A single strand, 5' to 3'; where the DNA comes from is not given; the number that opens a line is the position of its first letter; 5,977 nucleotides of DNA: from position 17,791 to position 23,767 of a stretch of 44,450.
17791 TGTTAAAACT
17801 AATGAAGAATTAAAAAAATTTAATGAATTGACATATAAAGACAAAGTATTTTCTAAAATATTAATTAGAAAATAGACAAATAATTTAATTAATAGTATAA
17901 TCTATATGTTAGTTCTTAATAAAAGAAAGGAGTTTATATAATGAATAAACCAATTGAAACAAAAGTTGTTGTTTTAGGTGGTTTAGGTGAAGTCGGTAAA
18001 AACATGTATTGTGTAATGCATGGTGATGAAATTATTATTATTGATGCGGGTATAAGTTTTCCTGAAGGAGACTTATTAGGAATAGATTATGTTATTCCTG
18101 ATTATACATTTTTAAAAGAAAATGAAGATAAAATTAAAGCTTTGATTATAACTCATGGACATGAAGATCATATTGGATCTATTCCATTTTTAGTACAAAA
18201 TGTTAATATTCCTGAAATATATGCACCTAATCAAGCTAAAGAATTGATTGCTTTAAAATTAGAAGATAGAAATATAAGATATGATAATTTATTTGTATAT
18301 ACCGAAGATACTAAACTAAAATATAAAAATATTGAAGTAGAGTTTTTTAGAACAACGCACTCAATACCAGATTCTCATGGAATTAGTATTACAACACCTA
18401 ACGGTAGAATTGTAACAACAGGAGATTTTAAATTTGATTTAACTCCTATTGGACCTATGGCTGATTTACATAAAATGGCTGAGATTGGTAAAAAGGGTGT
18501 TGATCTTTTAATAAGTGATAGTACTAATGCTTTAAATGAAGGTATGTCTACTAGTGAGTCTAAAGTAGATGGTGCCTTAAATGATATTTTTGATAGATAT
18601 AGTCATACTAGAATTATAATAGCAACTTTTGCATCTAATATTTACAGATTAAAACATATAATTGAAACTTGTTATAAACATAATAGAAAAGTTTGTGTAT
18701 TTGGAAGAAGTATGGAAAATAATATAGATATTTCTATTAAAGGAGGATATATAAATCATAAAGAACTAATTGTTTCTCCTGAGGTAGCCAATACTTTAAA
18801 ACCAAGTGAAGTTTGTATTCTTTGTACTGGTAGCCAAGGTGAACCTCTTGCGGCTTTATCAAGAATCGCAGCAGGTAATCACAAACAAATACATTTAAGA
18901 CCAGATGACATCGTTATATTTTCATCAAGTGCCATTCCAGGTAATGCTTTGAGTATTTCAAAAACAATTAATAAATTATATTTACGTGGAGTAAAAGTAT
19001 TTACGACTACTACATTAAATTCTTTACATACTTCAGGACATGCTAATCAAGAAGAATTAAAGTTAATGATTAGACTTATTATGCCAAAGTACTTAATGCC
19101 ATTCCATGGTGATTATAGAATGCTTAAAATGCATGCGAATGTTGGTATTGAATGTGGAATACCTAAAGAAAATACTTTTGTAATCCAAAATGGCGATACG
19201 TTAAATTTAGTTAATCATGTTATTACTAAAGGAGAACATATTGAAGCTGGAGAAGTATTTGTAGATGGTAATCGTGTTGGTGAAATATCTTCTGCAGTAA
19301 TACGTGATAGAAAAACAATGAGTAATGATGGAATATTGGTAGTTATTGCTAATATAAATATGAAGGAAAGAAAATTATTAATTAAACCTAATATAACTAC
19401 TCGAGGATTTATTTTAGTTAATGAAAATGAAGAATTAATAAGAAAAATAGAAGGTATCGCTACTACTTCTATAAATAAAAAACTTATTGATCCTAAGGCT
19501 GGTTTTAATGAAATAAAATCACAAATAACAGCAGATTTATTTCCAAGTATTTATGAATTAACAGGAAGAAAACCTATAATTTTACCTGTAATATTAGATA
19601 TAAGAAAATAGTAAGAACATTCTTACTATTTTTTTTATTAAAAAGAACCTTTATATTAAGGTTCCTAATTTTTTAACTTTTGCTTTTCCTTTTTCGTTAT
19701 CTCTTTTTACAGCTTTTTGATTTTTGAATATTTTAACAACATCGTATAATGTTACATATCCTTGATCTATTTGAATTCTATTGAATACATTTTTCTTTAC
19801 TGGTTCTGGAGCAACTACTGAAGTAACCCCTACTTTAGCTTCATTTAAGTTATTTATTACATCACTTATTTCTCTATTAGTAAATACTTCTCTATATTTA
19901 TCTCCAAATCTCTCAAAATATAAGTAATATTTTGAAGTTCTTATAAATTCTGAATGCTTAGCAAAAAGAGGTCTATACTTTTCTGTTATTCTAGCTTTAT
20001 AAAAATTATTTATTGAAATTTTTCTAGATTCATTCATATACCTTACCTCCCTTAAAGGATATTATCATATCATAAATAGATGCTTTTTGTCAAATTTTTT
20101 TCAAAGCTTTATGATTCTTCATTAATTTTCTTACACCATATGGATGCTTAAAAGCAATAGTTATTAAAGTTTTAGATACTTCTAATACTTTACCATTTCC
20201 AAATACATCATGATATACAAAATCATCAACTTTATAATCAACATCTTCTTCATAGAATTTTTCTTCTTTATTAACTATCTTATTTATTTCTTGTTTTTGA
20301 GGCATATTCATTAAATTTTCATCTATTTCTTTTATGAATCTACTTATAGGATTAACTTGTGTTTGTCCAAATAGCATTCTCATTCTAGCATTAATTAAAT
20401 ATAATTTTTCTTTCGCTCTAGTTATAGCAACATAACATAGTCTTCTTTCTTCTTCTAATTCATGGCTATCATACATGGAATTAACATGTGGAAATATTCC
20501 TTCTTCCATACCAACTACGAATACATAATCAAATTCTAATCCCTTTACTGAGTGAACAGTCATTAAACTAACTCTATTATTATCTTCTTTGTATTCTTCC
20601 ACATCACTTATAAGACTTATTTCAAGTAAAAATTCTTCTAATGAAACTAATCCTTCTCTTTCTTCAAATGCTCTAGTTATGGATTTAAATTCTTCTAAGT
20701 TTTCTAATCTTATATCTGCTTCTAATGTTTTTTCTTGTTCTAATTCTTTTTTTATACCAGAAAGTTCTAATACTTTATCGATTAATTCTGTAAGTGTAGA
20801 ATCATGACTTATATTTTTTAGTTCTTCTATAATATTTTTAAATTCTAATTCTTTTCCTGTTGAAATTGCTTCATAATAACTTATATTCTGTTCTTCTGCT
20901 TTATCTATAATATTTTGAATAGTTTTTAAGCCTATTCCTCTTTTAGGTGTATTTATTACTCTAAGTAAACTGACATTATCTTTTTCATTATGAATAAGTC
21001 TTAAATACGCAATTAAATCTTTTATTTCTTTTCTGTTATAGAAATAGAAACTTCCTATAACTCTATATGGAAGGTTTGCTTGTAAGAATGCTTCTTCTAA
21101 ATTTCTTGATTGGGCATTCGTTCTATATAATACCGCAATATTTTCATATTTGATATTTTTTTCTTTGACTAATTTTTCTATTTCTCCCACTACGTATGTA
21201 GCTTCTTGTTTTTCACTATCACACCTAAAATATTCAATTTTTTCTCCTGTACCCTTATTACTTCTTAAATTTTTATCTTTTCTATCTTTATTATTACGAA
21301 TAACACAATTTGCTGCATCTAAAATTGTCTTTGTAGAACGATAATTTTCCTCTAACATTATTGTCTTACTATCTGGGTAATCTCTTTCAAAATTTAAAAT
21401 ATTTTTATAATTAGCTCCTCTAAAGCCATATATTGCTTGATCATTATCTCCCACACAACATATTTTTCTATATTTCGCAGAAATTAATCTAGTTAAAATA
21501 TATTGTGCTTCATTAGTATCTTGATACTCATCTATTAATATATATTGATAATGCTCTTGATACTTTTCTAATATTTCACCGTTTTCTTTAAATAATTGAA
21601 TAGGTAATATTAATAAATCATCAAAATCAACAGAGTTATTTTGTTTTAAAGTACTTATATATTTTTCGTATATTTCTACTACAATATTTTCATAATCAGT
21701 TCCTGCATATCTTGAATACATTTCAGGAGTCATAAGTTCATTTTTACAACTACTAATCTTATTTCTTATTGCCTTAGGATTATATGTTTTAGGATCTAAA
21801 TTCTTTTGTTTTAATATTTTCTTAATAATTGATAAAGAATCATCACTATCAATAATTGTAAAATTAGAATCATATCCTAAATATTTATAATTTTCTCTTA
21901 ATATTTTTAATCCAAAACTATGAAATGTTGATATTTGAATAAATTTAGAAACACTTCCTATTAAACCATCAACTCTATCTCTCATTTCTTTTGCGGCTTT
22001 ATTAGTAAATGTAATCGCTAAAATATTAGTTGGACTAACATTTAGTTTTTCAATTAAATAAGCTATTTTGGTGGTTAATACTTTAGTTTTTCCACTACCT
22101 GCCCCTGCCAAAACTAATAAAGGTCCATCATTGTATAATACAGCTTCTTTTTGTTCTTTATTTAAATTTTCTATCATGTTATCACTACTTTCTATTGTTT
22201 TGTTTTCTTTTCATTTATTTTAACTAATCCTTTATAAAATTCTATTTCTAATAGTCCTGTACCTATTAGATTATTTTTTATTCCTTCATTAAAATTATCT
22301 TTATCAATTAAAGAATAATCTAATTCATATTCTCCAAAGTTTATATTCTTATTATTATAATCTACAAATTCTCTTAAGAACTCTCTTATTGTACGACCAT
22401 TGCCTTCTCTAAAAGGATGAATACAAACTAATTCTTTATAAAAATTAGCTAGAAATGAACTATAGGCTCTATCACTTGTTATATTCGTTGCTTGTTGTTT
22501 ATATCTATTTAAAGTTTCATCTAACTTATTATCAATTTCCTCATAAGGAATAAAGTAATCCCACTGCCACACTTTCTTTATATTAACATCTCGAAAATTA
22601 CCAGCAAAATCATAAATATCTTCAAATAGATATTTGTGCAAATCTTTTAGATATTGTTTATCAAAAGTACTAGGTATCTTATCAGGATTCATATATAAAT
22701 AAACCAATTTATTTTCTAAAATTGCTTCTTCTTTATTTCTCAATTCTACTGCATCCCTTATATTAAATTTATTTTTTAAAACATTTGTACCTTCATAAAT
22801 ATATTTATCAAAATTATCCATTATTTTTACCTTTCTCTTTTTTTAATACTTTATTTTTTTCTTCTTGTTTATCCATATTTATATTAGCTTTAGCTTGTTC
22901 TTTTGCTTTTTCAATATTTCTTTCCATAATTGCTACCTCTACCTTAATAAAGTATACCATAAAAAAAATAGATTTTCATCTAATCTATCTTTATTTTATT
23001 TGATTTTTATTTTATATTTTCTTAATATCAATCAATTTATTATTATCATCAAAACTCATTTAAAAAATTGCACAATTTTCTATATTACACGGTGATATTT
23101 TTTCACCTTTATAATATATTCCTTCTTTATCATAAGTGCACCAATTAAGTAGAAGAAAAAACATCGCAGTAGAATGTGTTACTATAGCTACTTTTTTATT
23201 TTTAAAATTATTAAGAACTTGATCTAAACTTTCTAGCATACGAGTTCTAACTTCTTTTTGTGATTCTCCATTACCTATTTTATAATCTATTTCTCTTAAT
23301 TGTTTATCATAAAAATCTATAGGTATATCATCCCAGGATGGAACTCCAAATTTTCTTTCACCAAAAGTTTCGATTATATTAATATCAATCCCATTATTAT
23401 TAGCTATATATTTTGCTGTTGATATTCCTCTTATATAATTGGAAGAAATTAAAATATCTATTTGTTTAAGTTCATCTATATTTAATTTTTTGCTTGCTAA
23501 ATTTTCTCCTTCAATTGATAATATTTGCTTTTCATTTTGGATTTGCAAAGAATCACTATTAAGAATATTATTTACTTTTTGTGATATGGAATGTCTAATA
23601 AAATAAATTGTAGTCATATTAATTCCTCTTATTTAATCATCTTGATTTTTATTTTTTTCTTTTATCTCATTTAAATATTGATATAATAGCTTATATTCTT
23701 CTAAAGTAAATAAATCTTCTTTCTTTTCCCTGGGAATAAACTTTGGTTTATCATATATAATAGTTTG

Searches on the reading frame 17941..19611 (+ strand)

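Call 82: search_protein_families(library=pfam, proteins=[window:17941-19611:+], max_evalue=0.00001)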
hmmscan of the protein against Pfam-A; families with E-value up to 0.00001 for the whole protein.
window:17941-19611:+ (556 aa): 5 families
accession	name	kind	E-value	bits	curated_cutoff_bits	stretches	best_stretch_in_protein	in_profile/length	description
PF22505.1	RNase_J_b_CASP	-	4.3e-48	162.7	27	1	223-346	2-126/126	Ribonuclease J, beta-CASP domain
PF17770.6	RNase_J_C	-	7.5e-23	81.9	23.8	1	453-554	1-102/102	Ribonuclease J C-terminal domain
PF00753.33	Lactamase_B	-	2.7e-16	60.5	22.7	1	17-165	3-152/196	Metallo-beta-lactamase superfamily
PF07521.17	RMMBL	-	4.5e-09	36.6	21.6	1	361-402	10-52/63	Zn-dependent metallo-hydrolase RNA specificity domain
PF12706.13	Lactamase_B_2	-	8.1e-08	32.5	27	1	56-197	23-167/200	Beta-lactamase superfamily domain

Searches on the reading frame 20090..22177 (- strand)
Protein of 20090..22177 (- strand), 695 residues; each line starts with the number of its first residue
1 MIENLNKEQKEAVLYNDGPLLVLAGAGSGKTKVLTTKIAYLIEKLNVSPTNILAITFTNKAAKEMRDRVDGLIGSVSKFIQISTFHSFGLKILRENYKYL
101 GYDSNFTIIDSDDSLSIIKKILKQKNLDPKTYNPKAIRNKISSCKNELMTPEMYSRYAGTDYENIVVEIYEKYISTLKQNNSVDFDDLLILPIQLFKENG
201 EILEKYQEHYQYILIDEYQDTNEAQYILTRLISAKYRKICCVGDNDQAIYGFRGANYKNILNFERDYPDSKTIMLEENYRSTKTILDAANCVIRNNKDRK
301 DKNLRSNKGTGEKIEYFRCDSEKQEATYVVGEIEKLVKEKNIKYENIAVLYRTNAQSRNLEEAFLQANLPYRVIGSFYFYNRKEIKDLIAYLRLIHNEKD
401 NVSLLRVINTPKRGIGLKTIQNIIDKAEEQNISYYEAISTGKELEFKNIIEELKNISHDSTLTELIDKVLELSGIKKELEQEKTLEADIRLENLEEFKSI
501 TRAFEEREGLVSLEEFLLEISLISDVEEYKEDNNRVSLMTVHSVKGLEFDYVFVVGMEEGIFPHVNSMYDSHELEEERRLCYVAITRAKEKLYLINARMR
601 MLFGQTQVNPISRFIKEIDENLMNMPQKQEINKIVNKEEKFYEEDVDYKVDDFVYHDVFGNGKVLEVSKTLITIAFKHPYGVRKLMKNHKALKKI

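Call 49: search_protein_families(library=pfam, proteins=[window:20090-22177:-], max_evalue=0.001)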
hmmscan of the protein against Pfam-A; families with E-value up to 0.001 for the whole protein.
window:20090-22177:- (695 aa): 7 families
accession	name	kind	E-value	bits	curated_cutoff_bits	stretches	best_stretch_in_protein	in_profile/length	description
PF00580.27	UvrD-helicase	-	6.3e-95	318.4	23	1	5-268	1-271/271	UvrD/REP helicase N-terminal domain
PF13361.12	UvrD_C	-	1.8e-80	271.5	25.6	1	273-597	1-348/350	UvrD-like helicase C-terminal domain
PF13245.12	AAA_19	-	7e-24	85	25.1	1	9-253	1-134/134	AAA domain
PF13538.12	UvrD_C_2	-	2e-12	47.2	27.4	1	538-595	4-52/52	UvrD-like helicase C-terminal domain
PF01443.25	Viral_helicase1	-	1.2e-10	42.1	21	1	508-595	151-227/228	Viral superfamily 1 RNA helicase core domain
PF13604.12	AAA_30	-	2.8e-08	34.2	27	1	5-80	2-77/191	AAA domain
PF13087.12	AAA_12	-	2.8e-06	27.5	27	0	522-595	124-191/195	AAA domain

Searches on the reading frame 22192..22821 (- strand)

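Call 49: search_protein_families(library=pfam, proteins=[window:22192-22821:-], max_evalue=0.001)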
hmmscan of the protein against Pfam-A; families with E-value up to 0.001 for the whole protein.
window:22192-22821:- (209 aa): 1 family
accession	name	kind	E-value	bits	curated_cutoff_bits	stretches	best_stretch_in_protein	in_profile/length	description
PF02661.23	Fic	-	4.8e-14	53.4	24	1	53-151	2-91/93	Fic/DOC family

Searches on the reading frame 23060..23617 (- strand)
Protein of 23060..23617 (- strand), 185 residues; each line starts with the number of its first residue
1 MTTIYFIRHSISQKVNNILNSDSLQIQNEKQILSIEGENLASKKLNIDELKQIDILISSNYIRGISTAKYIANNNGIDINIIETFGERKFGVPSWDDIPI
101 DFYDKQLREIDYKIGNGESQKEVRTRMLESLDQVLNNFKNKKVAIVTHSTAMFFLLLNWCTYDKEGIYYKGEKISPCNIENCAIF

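Call 49: search_protein_families(library=pfam, proteins=[window:23060-23617:-], max_evalue=0.001)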
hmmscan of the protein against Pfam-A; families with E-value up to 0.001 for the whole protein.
window:23060-23617:- (185 aa): 1 family
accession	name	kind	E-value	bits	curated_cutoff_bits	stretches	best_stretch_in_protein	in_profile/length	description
PF00300.27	His_Phos_1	-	9.4e-15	55.2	21.7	1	4-166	1-165/194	Histidine phosphatase superfamily (branch 1)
